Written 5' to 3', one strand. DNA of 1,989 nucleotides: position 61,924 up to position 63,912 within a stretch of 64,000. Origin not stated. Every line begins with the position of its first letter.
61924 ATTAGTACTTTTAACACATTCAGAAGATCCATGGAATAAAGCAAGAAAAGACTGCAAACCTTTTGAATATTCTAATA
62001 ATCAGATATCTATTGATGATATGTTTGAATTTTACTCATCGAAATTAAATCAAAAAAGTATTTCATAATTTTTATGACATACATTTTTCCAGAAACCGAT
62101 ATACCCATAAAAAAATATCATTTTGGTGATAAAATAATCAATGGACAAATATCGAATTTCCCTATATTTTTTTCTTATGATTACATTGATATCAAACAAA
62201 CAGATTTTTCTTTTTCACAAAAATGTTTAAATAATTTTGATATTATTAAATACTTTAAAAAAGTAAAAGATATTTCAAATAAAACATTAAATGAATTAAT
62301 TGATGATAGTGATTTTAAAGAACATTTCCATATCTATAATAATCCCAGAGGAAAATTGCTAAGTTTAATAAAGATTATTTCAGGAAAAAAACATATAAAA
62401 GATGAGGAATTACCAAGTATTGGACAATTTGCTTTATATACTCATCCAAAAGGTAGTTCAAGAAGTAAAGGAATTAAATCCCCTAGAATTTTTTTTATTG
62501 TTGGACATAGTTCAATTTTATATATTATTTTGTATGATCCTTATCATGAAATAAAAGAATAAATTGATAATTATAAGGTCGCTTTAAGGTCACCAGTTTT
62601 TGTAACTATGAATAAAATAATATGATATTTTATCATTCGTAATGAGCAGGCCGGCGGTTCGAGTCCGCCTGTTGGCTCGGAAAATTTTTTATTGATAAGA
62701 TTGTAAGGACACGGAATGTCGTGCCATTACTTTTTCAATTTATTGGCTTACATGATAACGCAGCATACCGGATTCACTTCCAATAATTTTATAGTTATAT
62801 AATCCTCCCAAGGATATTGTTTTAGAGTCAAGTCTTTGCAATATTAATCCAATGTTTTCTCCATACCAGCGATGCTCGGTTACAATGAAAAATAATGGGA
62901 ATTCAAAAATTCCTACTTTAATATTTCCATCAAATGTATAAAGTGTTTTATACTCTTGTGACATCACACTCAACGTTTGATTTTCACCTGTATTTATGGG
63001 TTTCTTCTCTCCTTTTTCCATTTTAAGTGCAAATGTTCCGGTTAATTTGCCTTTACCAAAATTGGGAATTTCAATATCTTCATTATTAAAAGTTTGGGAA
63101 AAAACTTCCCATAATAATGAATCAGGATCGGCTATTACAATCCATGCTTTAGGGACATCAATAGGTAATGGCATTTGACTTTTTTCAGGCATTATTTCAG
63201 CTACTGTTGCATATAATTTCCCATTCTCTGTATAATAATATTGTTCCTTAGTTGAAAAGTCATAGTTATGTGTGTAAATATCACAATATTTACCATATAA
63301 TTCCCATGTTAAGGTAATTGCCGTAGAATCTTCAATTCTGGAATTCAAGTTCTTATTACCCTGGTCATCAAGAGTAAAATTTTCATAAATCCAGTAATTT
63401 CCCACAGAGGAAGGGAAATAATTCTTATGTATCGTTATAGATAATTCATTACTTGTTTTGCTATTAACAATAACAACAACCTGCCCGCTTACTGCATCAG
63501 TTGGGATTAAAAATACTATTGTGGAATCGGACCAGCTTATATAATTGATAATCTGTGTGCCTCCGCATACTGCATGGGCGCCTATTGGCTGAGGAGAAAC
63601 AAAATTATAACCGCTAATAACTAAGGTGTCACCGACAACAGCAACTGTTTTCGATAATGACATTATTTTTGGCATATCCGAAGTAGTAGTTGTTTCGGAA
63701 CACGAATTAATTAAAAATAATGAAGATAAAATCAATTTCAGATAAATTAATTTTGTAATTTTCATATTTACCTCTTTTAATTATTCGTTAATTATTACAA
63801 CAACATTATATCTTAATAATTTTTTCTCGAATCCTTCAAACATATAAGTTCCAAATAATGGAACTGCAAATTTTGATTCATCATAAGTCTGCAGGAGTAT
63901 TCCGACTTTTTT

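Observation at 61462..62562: Panacea (DUF4065) antitoxin-like gene paired with an unassignable 162-aa protein at the prophage right end: candidate novel toxin/defence module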

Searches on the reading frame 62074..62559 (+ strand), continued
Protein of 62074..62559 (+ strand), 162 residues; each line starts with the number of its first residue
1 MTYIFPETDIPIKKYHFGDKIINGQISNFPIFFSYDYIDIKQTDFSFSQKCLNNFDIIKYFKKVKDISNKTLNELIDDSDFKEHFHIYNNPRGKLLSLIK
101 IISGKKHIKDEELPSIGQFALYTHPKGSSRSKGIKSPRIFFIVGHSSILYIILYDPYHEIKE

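Call 49: fold_search(model_id=the predicted structure, library=pdb)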
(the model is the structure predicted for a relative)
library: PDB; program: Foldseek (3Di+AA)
matches with E <= 10: 265; with E <= 0.001: 0
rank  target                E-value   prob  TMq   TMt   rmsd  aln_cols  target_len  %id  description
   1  6af4_C                1.9e-01  0.47  0.35  0.46   5.8       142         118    9  Toxin-Antitoxin module from Streptococcus pneumoniae (released 2019-08-14)
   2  6af4_A                7.0e-01  0.28  0.30  0.39   5.0       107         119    6  Toxin-Antitoxin module from Streptococcus pneumoniae (released 2019-08-14)
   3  6af4_G                9.0e-01  0.28  0.38  0.50   6.2       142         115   10  Toxin-Antitoxin module from Streptococcus pneumoniae (released 2019-08-14)
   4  6cp9_A                1.1e+00  0.14  0.20  0.27   6.0        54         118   17  Contact-dependent growth inhibition toxin - immunity protein complex from Klebsiella pneumoniae 342 (released 2019-03-13)
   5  6bxj                  1.1e+00  0.03  0.15  0.05  12.2        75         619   19  Structure of a single-chain beta3 integrin (released 2018-10-03)
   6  5jaa_D                1.2e+00  0.14  0.19  0.29   3.0        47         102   11  Crystal structure of the HigBA2 toxin-antitoxin complex (released 2017-04-05)
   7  2ece                  1.2e+00  0.05  0.17  0.07   5.5        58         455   16  X-ray structure of hypothetical selenium-binding protein from Sulfolobus tokodaii, ST0059 (released 2008-01-01)
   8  6af3_C                1.3e+00  0.15  0.35  0.47   6.9       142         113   11  Toxin-Antitoxin module from Streptococcus pneumoniae (released 2019-08-14)
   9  7lma_E                1.3e+00  0.02  0.14  0.15  14.5       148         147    9  Tetrahymena telomerase T3D2 structure at 3.3 Angstrom (released 2021-05-12)
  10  9f2a_A                1.3e+00  0.01  0.13  0.06  26.7       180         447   12  Pyrococcus abyssi PolD in complex with Rpa2 winged-helix domain class 2 (composite map) (released 2024-12-04)
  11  5xnx_B                1.4e+00  0.03  0.20  0.13  11.2       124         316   11  Crystallographic structure of the enzymatically active N-terminal domain of the Rel protein from Mycobacterium tubercu (released 2017-07-19)
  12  6af3_E                1.5e+00  0.18  0.35  0.45   5.2       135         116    9  Toxin-Antitoxin module from Streptococcus pneumoniae (released 2019-08-14)
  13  7kc0_B                1.5e+00  0.02  0.16  0.08  22.6       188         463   11  Structure of the Saccharomyces cerevisiae replicative polymerase delta in complex with a primer/template and the PCNA  (released 2020-12-02)
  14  5mlk_B                1.6e+00  0.05  0.16  0.07  10.6        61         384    8  Biotin dependent carboxylase AccA3 dimer from Mycobacterium tuberculosis (Rv3285) (released 2017-03-08)
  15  7c5v_B                1.6e+00  0.04  0.13  0.13   6.3        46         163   13  Crystal structure of the iota-carbonic anhydrase from cyanobacterium complexed with bicarbonate (released 2021-04-28)
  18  8c24_B                1.8e+00  0.04  0.16  0.25  12.2        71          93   14  ParDE1 toxin-antitoxin complex from Mycobacterium tuberculosis (rv1960c-rv1959c) (released 2023-12-20)
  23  6af3_A                2.2e+00  0.07  0.27  0.35   8.9       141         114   12  Toxin-Antitoxin module from Streptococcus pneumoniae (released 2019-08-14)
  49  3u97                  3.5e+00  0.07  0.15  0.31   5.5        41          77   12  1.1 Angstrom-resolution crystal structure of the Brucella abortus ribonuclease toxin, BrnT (released 2012-02-22)
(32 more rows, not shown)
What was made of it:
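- On RelE/ParE/HigB superfamily toxin: The best Foldseek PDB hit is 6af4_C at E 0.19, probability 0.47 and TM 0.46-0.50 (call 49).
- Nine of the top 50 PDB Foldseek hits are chains from entries of RelE/ParE-superfamily toxin-antitoxin complexes or toxins: 6af4, 6af3, 5jaa, 8c24 and 3u97 (call 49). Chains from RelE/ParE-superfamily toxin-antitoxin entries are over-represented among the top Foldseek hits (call 49).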

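Call 57: fold_search(model_id=the predicted structure, library=viral)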
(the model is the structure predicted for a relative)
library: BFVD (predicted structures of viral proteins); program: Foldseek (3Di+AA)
matches with E <= 10: 312; with E <= 0.001: 0
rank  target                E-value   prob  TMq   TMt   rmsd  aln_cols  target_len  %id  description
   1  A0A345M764            1.3e-01  0.69  0.39  0.57   5.1       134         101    9  (no name in the UniProt tables at hand)
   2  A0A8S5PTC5            3.9e-01  0.18  0.23  0.39   3.9        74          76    8  Glycoprotein [Siphoviridae sp. ct96x5]
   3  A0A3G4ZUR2            5.0e-01  0.08  0.20  0.15  12.7       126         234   15  Uncharacterized protein [Edafosvirus sp.]
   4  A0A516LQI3            5.0e-01  0.04  0.10  0.08  12.9        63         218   10  (no name in the UniProt tables at hand)
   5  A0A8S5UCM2            5.0e-01  0.02  0.14  0.06  21.3       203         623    9  Tail sheath protein [Siphoviridae sp. ctgN495]
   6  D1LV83                5.4e-01  0.05  0.20  0.13  16.1       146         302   13  (no name in the UniProt tables at hand)
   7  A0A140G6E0            7.4e-01  0.04  0.18  0.15  19.7       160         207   13  Uncharacterized protein [Arthrobacter phage KellEzio]
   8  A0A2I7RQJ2            7.9e-01  0.12  0.22  0.39   6.1       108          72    8  (no name in the UniProt tables at hand)
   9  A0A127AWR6            7.9e-01  0.10  0.19  0.15   6.6        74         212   11  Uncharacterized protein [Bacillus phage SP-15]
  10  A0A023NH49            7.9e-01  0.04  0.18  0.21  16.4       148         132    8  ORF2a [Human picobirnavirus]
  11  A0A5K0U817            9.0e-01  0.06  0.17  0.20  10.5       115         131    8  Uncharacterized protein [Yasminevirus sp. GU-2018]
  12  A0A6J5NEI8            9.0e-01  0.04  0.16  0.05  12.4       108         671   15  Head-to-tail connector protein, podovirus-type [uncultured Caudovirales phage]
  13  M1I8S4                9.6e-01  0.03  0.21  0.17  17.0       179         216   10  Uncharacterized protein [Paramecium bursaria Chlorella virus NYs1]
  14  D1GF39                1.1e+00  0.06  0.19  0.30  13.5       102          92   18  Uncharacterized protein [Sulfolobus spindle-shaped virus 6]
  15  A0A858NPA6            1.1e+00  0.03  0.17  0.20  15.3       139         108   11  (no name in the UniProt tables at hand)
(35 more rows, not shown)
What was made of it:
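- Tried and rejected: Foldseek of the good model against the PDB and BFVD found nothing at E<=0.001 (calls 49, 57).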

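Call 61: find_homologous_proteins(query=A2, max_evalue=0.001)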
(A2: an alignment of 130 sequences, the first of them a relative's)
Query A2 (130 sequences) (162 aa, profile of the alignment): 17 proteins with E <= 0.001 among 1631 candidates.
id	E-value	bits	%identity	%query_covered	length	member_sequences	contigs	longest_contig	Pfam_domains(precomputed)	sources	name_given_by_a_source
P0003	4.4e-60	221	50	99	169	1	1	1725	-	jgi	-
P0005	8.1e-57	210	45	91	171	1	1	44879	-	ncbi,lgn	-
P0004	1.9e-56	209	50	91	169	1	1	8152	-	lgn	-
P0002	6.9e-56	207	55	95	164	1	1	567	-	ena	-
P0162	3.6e-55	205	48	91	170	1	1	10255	-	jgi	-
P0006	1.2e-54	203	50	80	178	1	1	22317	-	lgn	-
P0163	7.7e-53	197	53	91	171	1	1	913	-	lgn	-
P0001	2.7e-52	195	100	100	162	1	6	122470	-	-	-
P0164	3.3e-49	185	40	82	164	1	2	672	-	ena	-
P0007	1.2e-46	177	44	99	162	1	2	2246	-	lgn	-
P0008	5.4e-43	165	42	78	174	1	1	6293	-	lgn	-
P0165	1.4e-42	163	39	83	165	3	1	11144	-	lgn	-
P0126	4.3e-39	152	25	99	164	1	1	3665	-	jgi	-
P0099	3.8e-34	136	30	78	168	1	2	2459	-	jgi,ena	jgi:hypothetical protein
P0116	5.9e-34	135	29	78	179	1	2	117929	-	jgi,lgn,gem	-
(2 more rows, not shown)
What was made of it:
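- Tried and rejected: A word-indexed profile search with A2 added little (call 61).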

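Call 63: find_encoding_contigs(protein=P0001, flank=3000, max_places=6)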
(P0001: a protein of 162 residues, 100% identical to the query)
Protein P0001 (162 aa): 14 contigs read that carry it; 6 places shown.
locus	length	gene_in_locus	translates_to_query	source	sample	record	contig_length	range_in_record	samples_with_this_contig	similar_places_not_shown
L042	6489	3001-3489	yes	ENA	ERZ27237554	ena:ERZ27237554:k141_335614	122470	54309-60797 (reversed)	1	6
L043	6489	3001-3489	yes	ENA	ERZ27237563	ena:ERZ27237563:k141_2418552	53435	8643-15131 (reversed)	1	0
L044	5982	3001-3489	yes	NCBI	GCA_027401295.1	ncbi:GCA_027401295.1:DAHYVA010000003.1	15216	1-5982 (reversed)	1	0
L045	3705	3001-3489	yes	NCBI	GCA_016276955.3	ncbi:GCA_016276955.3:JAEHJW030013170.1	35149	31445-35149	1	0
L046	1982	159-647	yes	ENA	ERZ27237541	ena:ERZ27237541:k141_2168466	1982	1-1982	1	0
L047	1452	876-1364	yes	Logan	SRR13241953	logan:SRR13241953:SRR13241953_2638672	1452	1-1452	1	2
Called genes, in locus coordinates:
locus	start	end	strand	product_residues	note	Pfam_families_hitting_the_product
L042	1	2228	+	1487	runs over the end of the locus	-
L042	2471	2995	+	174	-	PF13274:SocA_Panacea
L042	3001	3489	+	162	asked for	-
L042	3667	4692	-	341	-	-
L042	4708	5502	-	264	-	-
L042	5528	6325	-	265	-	-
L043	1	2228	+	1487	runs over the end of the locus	-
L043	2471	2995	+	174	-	PF13274:SocA_Panacea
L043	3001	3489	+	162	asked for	-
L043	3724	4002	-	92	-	-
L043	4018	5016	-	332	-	PF00589:Phage_integrase (weak)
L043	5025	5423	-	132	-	PF18478:PIN_10, PF18480:DUF5615 (faint)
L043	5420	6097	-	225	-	PF04255:DUF433 (weak)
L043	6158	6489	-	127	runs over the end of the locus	-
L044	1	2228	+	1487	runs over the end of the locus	-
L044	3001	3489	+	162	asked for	-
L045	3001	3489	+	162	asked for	-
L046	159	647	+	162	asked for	-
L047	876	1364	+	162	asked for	-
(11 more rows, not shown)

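Call 77: search_dna_similar(query=window:62074-62559:+, collection=phages, mode=protein, max_evalue=1, max_rows=20)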
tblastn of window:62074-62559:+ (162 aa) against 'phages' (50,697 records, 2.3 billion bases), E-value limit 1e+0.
No match.
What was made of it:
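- Tried and rejected: tblastn of the toxin against 50,697 phage records found no match at E<=1 (call 77).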

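Call 96: search_protein_families(library=phrogs, proteins=[L028:3902-4384:+], max_evalue=0.01)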
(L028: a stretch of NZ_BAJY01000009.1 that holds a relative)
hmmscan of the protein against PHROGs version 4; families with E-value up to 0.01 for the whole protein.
L028:3902-4384:+ (161 aa): 0 families

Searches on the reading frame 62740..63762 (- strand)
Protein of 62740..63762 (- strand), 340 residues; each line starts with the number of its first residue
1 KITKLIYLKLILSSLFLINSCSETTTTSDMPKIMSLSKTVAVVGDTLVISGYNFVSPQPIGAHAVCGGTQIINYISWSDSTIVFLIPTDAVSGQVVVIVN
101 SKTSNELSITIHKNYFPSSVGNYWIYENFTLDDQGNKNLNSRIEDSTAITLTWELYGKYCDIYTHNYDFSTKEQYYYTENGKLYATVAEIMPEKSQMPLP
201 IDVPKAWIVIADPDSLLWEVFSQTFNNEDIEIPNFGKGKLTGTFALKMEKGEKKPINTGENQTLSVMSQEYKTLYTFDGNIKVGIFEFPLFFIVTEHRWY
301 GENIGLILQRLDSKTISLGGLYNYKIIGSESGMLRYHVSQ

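Call 65: search_protein_families(library=pfam, proteins=[window:62740-63762:-], max_evalue=0.01)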
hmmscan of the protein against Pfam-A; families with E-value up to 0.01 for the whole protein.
window:62740-63762:- (340 aa): 1 family
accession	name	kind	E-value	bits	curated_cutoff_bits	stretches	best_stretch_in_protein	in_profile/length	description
PF01833.30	TIG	-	0.00029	21.2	20.9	1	31-108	1-81/84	IPT/TIG domain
